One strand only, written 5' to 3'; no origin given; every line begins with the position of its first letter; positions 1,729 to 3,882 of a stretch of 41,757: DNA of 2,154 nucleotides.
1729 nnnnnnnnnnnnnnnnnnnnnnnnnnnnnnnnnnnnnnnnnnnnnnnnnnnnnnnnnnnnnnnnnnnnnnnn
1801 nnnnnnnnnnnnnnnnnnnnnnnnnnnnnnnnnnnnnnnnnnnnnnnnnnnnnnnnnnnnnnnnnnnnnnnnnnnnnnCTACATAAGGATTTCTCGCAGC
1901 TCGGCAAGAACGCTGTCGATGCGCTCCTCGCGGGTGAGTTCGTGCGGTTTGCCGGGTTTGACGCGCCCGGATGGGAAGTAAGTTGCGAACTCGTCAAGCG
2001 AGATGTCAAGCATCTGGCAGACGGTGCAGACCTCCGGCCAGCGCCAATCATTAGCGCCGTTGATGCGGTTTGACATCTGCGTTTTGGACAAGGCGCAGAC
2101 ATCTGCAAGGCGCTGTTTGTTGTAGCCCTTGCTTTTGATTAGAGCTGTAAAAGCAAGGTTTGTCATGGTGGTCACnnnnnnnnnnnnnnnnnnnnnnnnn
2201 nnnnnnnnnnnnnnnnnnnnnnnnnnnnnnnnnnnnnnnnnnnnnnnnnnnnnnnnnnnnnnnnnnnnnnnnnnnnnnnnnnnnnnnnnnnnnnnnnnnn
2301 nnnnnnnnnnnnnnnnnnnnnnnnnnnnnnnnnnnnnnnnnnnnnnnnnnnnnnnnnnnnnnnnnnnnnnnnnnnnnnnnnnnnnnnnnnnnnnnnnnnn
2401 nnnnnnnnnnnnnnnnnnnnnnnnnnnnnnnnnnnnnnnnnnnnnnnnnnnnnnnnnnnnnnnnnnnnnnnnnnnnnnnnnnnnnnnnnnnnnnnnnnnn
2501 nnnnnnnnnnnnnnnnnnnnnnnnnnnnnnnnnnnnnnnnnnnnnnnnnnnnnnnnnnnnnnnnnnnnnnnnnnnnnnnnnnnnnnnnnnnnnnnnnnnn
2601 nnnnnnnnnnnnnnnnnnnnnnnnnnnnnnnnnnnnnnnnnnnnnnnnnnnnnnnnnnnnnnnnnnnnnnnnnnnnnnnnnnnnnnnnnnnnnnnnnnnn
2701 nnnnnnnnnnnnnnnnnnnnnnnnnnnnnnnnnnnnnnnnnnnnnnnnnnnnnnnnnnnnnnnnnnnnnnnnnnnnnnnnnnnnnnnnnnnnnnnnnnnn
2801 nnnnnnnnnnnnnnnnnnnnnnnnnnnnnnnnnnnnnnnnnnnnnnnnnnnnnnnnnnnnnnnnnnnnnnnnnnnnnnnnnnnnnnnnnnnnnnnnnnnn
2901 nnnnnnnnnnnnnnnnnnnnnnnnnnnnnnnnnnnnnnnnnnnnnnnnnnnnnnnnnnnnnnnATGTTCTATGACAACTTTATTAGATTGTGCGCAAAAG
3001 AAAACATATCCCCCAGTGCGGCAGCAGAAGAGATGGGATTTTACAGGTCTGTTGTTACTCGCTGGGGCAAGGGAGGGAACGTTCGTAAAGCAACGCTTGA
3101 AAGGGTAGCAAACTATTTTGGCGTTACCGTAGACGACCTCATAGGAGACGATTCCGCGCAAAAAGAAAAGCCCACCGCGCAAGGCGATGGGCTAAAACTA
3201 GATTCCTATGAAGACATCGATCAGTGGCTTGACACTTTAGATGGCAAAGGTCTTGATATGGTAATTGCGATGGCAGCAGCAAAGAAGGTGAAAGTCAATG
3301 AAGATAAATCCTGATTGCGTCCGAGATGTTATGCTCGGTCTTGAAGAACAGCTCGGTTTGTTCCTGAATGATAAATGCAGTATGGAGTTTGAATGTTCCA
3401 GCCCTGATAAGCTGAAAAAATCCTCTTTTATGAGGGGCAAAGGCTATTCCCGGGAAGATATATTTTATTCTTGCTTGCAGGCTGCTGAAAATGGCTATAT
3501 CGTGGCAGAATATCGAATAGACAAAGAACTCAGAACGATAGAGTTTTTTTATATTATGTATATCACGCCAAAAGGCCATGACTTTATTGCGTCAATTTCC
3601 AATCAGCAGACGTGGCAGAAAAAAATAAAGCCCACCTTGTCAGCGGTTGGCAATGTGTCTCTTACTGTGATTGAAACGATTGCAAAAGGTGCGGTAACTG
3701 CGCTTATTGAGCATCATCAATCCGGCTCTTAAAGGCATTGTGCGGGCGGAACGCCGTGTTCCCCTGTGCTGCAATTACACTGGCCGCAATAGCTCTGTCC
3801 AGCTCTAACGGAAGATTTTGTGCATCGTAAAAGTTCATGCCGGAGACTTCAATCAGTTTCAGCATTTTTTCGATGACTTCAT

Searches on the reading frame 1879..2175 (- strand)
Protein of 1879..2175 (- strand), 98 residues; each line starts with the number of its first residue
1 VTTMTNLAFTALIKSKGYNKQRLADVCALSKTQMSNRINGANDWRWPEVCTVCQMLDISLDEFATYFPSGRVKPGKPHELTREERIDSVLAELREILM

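Call 12: search_protein_families(library=pfam, max_evalue=0.01, proteins=[window:1879-2175:-])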
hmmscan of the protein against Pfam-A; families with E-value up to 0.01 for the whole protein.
window:1879-2175:- (98 aa): 2 families
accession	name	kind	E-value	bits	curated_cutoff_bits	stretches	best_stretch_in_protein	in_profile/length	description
PF13443.12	HTH_26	-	5.6e-05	23.7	22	1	12-68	5-62/63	Cro/C1-type HTH DNA-binding domain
PF05339.17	DUF739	-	0.00039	20.9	27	1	23-67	22-66/69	Protein of unknown function (DUF739)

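Call 13: search_protein_families(library=phrogs, max_evalue=0.001, proteins=[window:1879-2175:-])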
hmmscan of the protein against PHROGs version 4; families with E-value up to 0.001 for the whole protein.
window:1879-2175:- (98 aa): 1 family
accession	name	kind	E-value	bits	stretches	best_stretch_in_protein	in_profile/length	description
phrog_4583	-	transcription regulation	0.00068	20.6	1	11-61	17-67/81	transcriptional repressor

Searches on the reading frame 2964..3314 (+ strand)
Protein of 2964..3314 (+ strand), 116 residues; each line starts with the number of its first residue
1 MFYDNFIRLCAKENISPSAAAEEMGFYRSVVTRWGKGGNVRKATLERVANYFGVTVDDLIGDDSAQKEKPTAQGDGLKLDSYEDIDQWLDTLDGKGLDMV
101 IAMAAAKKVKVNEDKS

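Call 12: search_protein_families(library=pfam, max_evalue=0.01, proteins=[window:2964-3314:+])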
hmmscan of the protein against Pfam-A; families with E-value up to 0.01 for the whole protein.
window:2964-3314:+ (116 aa): 3 families
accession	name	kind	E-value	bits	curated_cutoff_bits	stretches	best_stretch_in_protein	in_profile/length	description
PF13443.12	HTH_26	-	3.8e-07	30.7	22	1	8-61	4-59/63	Cro/C1-type HTH DNA-binding domain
PF01381.28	HTH_3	-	0.00068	20.1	23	1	12-59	7-55/55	Helix-turn-helix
PF13560.12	HTH_31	-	0.0038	17.9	27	1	8-58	8-60/64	Helix-turn-helix domain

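Call 13: search_protein_families(library=phrogs, max_evalue=0.001, proteins=[window:2964-3314:+])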
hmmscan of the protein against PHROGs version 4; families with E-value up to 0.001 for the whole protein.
window:2964-3314:+ (116 aa): 4 families
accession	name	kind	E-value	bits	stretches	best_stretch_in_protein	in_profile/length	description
phrog_8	-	transcription regulation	9.2e-10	39.5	1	1-87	76-150/346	transcriptional regulator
phrog_4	-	transcription regulation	4.4e-06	26.9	1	7-69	141-201/400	transcriptional repressor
phrog_2967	-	transcription regulation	3.2e-05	24.6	1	4-67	13-77/225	transcriptional regulator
phrog_2328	-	transcription regulation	0.00018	22.3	1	15-72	29-87/128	transcriptional repressor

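Call 47: search_protein_families(library=pfam, alignment_id=A2, max_evalue=0.01)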
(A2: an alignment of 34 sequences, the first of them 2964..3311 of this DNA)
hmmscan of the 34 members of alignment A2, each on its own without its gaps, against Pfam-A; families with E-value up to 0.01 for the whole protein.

A. member 1, window:2964-3311:+ (116 aa): 3 families
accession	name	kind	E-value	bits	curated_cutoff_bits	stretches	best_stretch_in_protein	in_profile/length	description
PF13443.12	HTH_26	-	3.8e-07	30.7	22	1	8-61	4-59/63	Cro/C1-type HTH DNA-binding domain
PF01381.28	HTH_3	-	0.00068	20.1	23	1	12-59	7-55/55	Helix-turn-helix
PF13560.12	HTH_31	-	0.0038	17.9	27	1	8-58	8-60/64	Helix-turn-helix domain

B. families by the number of members that match (of 34 scanned): 36 families (the first 25 are shown)
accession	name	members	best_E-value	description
PF01381.28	HTH_3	25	1.2e-15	Helix-turn-helix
PF13443.12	HTH_26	24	1.4e-11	Cro/C1-type HTH DNA-binding domain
PF13560.12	HTH_31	19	2.1e-09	Helix-turn-helix domain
PF12844.13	HTH_19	16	9.8e-20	Helix-turn-helix domain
PF13384.12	HTH_23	10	6.2e-05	Homeodomain-like domain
PF07022.19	Phage_CI_repr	7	3.6e-05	Bacteriophage CI repressor helix-turn-helix domain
PF00717.28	Peptidase_S24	6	5e-31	Peptidase S24-like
PF06056.18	Terminase_5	4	0.0026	Putative ATPase subunit of terminase (gpP-like)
PF13518.12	HTH_28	3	0.00011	Helix-turn-helix domain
PF08281.18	Sigma70_r4_2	3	0.00071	Sigma-70, region 4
PF13412.12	HTH_24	3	0.00073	Winged helix-turn-helix DNA-binding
PF13551.12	HTH_29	3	0.005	Winged helix-turn helix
PF13309.12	HTH_22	2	9.2e-05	HTH domain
PF13413.12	HTH_25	2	9.2e-05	Helix-turn-helix domain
PF13936.12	HTH_38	2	0.00016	Helix-turn-helix domain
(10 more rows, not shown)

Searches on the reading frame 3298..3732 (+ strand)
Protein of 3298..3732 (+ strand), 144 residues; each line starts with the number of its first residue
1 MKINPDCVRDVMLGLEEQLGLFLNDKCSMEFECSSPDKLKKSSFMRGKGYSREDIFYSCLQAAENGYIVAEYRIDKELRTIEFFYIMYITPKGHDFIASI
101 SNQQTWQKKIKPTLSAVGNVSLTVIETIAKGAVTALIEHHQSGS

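Call 12: search_protein_families(library=pfam, max_evalue=0.01, proteins=[window:3298-3732:+])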
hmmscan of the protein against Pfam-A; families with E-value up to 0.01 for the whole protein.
window:3298-3732:+ (144 aa): 1 family
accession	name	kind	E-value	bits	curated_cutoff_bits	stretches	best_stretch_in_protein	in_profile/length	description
PF10711.15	DUF2513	-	1.1e-13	51.8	29.6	1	2-111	1-92/100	Hypothetical protein (DUF2513)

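Call 13: search_protein_families(library=phrogs, max_evalue=0.001, proteins=[window:3298-3732:+])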
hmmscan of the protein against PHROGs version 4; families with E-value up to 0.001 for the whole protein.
window:3298-3732:+ (144 aa): 1 family
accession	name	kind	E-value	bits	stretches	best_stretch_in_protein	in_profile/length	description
phrog_585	-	unknown function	1.7e-24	87.5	1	1-138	1-126/128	-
